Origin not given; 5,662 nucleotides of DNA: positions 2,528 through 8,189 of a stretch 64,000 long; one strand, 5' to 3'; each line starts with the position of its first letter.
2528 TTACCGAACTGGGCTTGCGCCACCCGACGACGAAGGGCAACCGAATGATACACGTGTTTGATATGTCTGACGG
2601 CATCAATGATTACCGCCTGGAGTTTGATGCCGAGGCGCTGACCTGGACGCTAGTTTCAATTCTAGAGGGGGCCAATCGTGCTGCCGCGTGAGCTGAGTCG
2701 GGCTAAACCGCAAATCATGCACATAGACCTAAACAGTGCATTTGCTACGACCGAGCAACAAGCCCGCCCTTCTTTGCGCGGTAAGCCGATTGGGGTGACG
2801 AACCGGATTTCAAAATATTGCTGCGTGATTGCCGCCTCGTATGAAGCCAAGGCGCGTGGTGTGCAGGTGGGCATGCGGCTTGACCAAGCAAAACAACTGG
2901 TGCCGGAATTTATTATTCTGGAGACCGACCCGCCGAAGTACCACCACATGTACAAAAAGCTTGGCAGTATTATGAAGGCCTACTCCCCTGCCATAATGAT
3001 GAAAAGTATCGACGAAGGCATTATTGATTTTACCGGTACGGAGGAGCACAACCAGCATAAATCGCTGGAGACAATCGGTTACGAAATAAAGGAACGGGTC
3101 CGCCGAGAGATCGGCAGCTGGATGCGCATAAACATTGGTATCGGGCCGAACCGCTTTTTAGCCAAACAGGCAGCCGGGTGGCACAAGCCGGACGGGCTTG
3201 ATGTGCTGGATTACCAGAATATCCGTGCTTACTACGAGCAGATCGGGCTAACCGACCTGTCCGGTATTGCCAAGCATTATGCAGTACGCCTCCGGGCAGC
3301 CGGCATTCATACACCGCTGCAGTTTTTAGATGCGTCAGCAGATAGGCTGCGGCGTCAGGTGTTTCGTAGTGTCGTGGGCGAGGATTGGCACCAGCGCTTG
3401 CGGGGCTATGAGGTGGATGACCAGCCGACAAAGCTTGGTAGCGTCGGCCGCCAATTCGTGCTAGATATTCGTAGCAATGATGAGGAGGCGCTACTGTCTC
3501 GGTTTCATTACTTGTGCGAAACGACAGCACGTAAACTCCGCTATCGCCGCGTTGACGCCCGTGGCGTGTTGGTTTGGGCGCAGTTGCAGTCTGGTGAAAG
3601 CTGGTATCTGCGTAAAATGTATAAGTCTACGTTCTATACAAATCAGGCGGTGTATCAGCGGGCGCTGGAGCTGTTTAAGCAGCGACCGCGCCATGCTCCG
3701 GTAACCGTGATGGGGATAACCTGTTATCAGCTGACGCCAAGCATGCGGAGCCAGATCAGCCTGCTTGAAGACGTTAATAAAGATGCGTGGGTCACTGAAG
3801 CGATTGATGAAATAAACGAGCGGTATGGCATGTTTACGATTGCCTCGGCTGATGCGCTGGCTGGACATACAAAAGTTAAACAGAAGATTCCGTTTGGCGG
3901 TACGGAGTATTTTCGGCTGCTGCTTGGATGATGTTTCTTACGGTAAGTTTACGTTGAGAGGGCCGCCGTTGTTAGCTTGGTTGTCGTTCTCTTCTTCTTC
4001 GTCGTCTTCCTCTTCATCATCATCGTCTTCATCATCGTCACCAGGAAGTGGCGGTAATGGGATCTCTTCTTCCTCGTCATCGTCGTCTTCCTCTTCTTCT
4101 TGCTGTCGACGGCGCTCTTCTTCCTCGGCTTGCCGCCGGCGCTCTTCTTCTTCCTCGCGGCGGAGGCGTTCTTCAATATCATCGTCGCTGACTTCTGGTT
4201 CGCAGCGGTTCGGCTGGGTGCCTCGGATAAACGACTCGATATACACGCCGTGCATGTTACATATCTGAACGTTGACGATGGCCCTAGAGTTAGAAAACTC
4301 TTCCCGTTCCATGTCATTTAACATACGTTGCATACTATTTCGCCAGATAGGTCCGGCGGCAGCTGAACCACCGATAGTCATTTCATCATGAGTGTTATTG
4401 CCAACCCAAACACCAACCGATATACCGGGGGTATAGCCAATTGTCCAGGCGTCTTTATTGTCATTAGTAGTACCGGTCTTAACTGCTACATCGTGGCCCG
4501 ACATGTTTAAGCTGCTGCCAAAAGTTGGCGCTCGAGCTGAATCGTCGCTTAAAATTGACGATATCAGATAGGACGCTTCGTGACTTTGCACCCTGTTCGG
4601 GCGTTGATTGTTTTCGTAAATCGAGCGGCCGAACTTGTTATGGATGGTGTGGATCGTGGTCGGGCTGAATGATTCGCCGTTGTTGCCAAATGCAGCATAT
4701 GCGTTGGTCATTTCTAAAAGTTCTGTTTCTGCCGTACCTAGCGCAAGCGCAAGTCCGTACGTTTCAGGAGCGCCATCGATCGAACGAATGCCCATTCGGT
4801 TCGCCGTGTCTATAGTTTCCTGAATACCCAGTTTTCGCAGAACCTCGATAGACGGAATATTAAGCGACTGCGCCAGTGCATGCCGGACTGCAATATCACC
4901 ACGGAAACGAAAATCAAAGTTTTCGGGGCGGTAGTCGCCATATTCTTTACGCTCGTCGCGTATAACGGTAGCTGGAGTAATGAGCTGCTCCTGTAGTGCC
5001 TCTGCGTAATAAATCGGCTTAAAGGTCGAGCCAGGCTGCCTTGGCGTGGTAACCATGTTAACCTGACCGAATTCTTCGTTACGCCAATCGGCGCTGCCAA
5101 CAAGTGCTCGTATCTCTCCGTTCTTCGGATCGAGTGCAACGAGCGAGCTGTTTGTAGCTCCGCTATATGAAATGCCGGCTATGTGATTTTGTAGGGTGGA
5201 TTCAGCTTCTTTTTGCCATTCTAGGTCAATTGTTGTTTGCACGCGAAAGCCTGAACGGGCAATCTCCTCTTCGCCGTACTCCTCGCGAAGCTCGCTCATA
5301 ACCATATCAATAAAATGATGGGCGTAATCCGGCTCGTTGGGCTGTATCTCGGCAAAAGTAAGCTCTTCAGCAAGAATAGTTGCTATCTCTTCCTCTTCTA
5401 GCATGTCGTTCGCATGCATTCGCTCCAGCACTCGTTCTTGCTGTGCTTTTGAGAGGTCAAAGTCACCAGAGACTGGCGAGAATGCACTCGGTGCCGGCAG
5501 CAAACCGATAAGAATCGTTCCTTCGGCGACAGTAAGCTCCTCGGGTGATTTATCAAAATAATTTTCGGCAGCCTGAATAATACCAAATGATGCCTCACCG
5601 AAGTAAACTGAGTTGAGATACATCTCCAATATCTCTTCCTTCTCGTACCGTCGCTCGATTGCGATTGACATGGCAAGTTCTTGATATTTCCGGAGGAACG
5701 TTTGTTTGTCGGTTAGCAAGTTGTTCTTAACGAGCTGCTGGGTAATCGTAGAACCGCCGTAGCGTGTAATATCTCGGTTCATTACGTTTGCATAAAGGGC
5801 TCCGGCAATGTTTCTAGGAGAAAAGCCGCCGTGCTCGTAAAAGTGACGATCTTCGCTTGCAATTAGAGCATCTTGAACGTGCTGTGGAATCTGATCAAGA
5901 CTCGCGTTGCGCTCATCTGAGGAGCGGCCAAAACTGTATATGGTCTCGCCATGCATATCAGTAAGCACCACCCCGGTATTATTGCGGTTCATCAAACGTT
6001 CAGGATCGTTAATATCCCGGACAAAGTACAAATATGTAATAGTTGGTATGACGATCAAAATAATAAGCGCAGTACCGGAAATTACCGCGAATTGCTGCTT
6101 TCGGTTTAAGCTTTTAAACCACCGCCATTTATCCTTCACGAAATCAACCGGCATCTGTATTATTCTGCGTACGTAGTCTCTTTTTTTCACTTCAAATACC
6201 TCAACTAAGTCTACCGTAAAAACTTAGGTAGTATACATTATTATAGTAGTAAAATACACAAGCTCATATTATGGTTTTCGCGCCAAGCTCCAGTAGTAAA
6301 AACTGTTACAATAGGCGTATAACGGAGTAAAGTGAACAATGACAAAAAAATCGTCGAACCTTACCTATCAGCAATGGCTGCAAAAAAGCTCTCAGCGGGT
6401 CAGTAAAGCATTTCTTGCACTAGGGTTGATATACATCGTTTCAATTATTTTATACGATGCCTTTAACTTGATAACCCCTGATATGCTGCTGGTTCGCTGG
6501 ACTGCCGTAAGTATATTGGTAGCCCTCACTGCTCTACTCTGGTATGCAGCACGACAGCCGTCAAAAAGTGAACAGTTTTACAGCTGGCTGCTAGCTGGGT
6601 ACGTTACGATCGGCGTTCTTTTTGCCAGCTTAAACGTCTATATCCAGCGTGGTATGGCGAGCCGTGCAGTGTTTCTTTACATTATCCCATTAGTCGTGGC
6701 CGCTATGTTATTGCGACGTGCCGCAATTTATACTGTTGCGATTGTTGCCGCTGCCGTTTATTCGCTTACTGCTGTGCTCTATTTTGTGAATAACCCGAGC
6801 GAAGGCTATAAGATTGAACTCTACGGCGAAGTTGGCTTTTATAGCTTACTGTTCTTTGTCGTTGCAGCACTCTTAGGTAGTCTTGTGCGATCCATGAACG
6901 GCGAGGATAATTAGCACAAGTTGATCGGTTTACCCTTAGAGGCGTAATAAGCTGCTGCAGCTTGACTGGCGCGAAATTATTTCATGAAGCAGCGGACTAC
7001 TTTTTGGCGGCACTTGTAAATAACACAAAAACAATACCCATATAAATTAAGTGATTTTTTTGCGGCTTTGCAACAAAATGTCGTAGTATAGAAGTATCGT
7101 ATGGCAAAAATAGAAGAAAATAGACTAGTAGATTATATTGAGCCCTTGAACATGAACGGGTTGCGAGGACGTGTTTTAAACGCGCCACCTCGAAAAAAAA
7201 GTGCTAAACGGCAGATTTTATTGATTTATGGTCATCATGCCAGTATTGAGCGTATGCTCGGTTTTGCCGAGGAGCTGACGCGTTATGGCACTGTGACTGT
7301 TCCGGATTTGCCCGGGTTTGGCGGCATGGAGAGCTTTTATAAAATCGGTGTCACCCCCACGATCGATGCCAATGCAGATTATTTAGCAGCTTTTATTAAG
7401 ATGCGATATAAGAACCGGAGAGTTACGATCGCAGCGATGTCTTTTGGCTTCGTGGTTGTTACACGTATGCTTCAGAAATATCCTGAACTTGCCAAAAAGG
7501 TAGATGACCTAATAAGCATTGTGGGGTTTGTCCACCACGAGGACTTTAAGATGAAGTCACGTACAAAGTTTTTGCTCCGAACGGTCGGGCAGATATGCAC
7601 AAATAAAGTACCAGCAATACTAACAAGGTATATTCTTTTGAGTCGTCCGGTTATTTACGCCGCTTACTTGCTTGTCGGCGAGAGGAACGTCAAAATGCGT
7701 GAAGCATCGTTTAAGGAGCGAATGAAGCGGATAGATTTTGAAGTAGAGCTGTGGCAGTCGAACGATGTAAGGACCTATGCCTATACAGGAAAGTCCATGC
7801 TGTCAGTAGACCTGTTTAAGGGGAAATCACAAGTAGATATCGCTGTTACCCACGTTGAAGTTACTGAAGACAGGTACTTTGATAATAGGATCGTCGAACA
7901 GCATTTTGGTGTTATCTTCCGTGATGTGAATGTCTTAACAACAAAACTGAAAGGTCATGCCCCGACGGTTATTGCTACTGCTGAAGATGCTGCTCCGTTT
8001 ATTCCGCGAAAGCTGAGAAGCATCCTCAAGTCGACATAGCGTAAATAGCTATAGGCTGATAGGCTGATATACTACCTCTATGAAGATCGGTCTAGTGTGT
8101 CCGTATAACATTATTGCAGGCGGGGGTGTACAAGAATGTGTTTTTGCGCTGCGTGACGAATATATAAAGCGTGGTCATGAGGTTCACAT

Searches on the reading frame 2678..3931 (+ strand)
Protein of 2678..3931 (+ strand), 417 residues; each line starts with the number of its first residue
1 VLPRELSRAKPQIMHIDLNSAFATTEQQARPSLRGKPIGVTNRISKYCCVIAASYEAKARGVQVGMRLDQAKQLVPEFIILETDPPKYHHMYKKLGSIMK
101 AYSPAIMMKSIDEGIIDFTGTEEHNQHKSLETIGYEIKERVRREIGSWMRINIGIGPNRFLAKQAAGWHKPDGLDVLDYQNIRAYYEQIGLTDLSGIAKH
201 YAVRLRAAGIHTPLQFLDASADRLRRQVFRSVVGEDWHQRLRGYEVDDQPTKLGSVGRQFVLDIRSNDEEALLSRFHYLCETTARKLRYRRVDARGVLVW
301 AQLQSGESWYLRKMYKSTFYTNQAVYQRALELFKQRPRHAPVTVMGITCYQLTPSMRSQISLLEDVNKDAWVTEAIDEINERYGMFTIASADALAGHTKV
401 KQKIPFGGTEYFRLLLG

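Call 11: search_protein_families(library=pfam, proteins=[window:2678-3931:+])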
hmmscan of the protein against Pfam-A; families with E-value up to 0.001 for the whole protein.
window:2678-3931:+ (417 aa): 2 families
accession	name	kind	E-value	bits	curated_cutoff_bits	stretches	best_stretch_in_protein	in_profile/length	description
PF00817.25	IMS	-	2.8e-34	118.6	23.2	1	16-165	1-146/148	impB/mucB/samB family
PF11799.13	IMS_C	-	1.4e-06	29.1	20.7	1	255-362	3-109/109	impB/mucB/samB family C-terminal domain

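Call 13: find_related_loci(query=window:2717-3931:+, collection=genome_contigs, flank=10000)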
Query window:2717-3931:+ (404 aa) in genome_contigs; peptide patterns used: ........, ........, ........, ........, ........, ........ (x = any residue, [..] = any of these).
60 stretches matched a pattern; 28 encode a relative of the query (tblastn E <= 1e-3); 28 distinct loci.
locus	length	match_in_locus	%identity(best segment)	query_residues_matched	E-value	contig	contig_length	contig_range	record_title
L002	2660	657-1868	77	1-404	0e+0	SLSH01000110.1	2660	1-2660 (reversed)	MAG: Bacteroidales bacterium isolate CSSed165cm_598R1 CSSed16-5cm-236195, whole genome shotgun sequence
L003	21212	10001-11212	77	1-404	0e+0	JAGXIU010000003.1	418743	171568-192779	MAG: Candidatus Saccharibacteria bacterium isolate LH_M93 k141_873712, whole genome shotgun sequence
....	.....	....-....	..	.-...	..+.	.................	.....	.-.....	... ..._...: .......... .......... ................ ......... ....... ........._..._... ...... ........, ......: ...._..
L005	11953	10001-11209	67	1-403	0e+0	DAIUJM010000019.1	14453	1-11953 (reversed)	MAG TPA_asm: Candidatus Saccharibacteria bacterium isolate CTOTU2436 NODE_1772_length_14453_cov_7.547368, whole genome s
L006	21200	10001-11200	65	1-403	0e+0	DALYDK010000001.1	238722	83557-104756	MAG TPA_asm: Candidatus Saccharibacteria bacterium isolate CTOTU14225 NODE_2_length_238722_cov_10.684192, whole genome s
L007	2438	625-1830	64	1-403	0e+0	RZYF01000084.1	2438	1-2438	MAG: Candidatus Saccharibacteria bacterium isolate INTA.AUR.006 contig-100_26273, whole genome shotgun sequence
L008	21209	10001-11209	63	1-403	8e-174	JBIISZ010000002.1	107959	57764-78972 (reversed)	MAG: Candidatus Saccharimonadales bacterium isolate ME2004-06-11_3300042997_group2_bin138 Rohwer_bin1547_scaffold_76_c1,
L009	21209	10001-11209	60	1-403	2e-172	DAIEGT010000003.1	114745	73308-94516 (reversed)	MAG TPA_asm: Candidatus Saccharibacteria bacterium isolate clean992 NODE_3_length_114745_cov_6.588011, whole genome shot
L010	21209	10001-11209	63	1-403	7e-172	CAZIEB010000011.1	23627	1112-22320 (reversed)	MAG TPA_asm: uncultured Candidatus Saccharibacteria bacterium isolate SRP286056_co1_150 genome assembly, contig: NODE_24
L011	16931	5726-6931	62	1-403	1e-171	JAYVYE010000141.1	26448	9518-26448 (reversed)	MAG: Candidatus Microsaccharimonas sp. isolate GL85_UP_concoct_164 GL85_UP_concoct_164_140, whole genome shotgun sequenc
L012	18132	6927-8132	61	1-403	1e-171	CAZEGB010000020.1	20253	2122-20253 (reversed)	MAG TPA_asm: uncultured Candidatus Saccharimonas sp. isolate SRP263991_co6_530 genome assembly, contig: NODE_2486_length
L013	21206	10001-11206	60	1-403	8e-170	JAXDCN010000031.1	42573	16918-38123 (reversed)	MAG: Candidatus Saccharimonadales bacterium isolate POMEDNA-B45 Raw1_k127_682094, whole genome shotgun sequence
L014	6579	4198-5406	61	1-403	5e-169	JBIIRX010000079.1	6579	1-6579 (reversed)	MAG: Candidatus Saccharimonadales bacterium isolate ME2003-11-11_3300044715_group2_bin104 Rohwer_bin1546_scaffold_519_c5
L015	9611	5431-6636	61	1-403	6e-166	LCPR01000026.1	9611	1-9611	MAG: Candidatus Saccharibacteria bacterium GW2011_GWC2_48_9 UY35_C0026, whole genome shotgun sequence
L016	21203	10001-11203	58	1-403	9e-165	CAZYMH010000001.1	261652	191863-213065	MAG TPA_asm: uncultured Candidatus Saccharibacteria bacterium isolate SRP300315_co1_59 genome assembly, contig: NODE_9_l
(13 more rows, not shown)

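Call 56: find_homologous_proteins(query=window:2717-3931:+, max_evalue=1e-120)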
Query window:2717-3931:+ (404 aa): 1458 proteins with E <= 1e-120 among 8000 candidates; the best 120 are listed.
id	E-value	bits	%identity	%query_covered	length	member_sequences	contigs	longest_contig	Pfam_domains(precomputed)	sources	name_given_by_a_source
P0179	2.4e-273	924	100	100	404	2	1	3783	PF11799.14,PF00817.26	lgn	-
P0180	4.4e-222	755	79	100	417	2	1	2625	PF11799.14,PF00817.26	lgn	-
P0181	7.6e-221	751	78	100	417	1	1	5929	PF11799.14,PF00817.26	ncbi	-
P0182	1.1e-220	751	80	100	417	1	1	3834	PF11799.14,PF00817.26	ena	-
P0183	4.3e-217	739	78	100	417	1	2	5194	PF11799.14,PF00817.26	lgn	-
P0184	1.3e-214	731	77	100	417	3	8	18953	PF11799.14,PF00817.26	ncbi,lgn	-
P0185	1.4e-214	730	77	100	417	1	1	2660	PF11799.14,PF00817.26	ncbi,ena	-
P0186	1.6e-213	727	77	100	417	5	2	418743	PF11799.14,PF00817.26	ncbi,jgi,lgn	-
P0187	7.9e-211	718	75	100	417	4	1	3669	PF11799.14,PF00817.26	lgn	-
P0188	6.3e-210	715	75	100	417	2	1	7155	PF11799.14,PF00817.26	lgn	-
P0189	1.9e-209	714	75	100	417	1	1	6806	PF11799.14,PF00817.26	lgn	-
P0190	5.8e-204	696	73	100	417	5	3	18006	PF11799.14,PF00817.26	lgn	-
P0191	7.7e-204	695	75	100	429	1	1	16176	PF00817.26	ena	-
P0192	2.4e-203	693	75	100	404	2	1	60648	PF11799.14,PF00817.26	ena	-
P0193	8.2e-203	692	73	100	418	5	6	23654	PF11799.14,PF00817.26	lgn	-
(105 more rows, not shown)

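Call 57: find_encoding_contigs(protein=P0182, flank=6000, max_places=3)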
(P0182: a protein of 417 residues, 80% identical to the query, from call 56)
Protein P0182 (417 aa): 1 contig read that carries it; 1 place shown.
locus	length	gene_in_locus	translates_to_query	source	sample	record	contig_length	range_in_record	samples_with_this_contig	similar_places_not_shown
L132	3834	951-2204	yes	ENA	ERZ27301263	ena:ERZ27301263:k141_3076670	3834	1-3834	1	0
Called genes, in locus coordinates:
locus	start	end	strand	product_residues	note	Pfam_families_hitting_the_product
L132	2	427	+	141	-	?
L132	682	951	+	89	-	-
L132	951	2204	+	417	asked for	PF00817:IMS, PF11799:IMS_C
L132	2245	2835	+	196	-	-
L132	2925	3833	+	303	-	?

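Call 58: find_encoding_contigs(protein=P0181, flank=6000, max_places=3)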
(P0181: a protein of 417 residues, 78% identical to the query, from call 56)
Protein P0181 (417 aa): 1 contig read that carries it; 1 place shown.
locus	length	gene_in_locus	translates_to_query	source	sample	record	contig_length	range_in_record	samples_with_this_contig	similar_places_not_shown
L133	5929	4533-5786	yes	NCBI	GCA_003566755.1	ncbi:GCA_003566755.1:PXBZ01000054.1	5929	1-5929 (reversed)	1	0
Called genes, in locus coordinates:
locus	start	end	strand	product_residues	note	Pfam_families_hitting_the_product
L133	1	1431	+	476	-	?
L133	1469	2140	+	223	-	PF02698:DUF218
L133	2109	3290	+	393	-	PF07995:GSDH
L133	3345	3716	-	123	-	-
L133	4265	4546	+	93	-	-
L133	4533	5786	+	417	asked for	PF00817:IMS, PF11799:IMS_C (weak)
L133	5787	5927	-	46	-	?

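Call 59: find_encoding_contigs(protein=P0183, flank=6000, max_places=3)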
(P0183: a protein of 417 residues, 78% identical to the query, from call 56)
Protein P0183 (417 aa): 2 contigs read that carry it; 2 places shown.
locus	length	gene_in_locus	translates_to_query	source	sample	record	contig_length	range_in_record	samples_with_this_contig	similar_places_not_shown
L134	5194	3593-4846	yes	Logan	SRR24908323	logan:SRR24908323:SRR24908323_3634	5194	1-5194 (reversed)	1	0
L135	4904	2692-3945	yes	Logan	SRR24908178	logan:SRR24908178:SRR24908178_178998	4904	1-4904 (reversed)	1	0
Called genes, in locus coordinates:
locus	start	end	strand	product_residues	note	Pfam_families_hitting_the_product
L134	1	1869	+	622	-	?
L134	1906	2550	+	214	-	PF02698:DUF218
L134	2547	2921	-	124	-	-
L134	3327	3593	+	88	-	-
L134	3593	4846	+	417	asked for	PF00817:IMS, PF11799:IMS_C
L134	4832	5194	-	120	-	?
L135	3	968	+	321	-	?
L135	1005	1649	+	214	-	PF02698:DUF218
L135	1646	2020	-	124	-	-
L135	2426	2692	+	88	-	-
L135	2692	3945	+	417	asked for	PF00817:IMS, PF11799:IMS_C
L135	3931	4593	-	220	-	-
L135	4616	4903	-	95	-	?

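Call 68: find_encoding_contigs(protein=P0180, flank=6000, max_places=3)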
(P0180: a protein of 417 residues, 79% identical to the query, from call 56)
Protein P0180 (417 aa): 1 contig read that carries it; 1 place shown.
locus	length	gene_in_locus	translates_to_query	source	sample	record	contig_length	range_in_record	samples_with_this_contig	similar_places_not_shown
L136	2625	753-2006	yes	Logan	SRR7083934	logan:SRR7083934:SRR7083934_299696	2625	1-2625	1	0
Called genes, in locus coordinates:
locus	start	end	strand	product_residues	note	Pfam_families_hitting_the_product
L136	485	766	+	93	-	-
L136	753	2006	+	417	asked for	PF00817:IMS, PF11799:IMS_C (weak)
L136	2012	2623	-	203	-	?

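Call 69: find_encoding_contigs(protein=P0188, flank=6000, max_places=3)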
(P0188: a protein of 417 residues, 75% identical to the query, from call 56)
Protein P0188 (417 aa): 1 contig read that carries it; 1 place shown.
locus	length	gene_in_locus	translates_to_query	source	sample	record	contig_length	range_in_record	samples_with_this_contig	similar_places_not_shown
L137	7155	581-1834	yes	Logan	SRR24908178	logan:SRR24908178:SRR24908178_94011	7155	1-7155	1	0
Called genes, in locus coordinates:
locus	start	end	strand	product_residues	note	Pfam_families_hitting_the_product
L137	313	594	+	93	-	-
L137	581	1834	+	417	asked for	PF00817:IMS, PF11799:IMS_C (faint)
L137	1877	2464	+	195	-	-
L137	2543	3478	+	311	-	PF00561:Abhydrolase_1 (weak), PF12146:Hydrolase_4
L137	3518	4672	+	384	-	PF13439:Glyco_transf_4, PF13579:Glyco_trans_4_4 (weak), PF20706:GT4-conflict, PF00534:Glycos_transf_1, PF13692:Glyco_trans_1_4, PF13524:Glyco_trans_1_2 (weak)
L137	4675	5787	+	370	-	PF13439:Glyco_transf_4, PF13579:Glyco_trans_4_4, PF20706:GT4-conflict (weak), PF00534:Glycos_transf_1, PF13692:Glyco_trans_1_4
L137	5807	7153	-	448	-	?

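Call 70: find_encoding_contigs(protein=P0189, flank=6000, max_places=3)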
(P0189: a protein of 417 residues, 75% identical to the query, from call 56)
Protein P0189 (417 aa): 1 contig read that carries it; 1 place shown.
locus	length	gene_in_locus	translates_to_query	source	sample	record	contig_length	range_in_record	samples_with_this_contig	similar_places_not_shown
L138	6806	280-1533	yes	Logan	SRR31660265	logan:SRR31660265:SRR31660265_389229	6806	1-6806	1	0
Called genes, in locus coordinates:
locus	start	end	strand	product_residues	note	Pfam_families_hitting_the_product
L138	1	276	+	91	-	?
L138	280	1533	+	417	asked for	PF00817:IMS, PF11799:IMS_C (weak)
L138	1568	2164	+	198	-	PF25323:6TM_PilS (weak)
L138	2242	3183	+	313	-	PF00561:Abhydrolase_1, PF12146:Hydrolase_4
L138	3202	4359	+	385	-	PF13439:Glyco_transf_4, PF13579:Glyco_trans_4_4, PF20706:GT4-conflict, PF00534:Glycos_transf_1, PF13524:Glyco_trans_1_2 (weak), PF13692:Glyco_trans_1_4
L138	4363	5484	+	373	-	PF13439:Glyco_transf_4, PF13579:Glyco_trans_4_4, PF20706:GT4-conflict (weak), PF00534:Glycos_transf_1, PF13692:Glyco_trans_1_4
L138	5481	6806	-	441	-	?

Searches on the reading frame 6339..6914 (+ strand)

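Call 11: search_protein_families(library=pfam, proteins=[window:6339-6914:+])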
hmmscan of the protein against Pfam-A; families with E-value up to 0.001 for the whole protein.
window:6339-6914:+ (191 aa): 1 family
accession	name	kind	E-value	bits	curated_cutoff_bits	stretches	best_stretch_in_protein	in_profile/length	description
PF25323.1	6TM_PilS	-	1.1e-06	28.9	27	1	24-187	20-183/189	PilS-like transmembrane domain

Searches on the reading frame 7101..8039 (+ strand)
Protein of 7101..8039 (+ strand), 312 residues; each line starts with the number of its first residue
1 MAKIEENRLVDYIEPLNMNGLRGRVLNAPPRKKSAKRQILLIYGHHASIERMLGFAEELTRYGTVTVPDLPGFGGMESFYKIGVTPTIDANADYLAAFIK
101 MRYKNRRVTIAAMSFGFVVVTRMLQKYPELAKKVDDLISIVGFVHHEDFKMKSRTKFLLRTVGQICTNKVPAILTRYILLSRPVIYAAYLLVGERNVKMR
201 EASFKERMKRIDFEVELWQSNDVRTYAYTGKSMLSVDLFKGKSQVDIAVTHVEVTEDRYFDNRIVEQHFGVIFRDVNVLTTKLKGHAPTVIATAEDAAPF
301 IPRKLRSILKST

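Call 11: search_protein_families(library=pfam, proteins=[window:7101-8039:+])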
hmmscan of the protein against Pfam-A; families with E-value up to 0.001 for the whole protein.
window:7101-8039:+ (312 aa): 1 family
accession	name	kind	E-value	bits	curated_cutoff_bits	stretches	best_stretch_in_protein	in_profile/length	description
PF12146.15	Hydrolase_4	-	1.2e-05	25.1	27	1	34-168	2-136/239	Serine aminopeptidase, S33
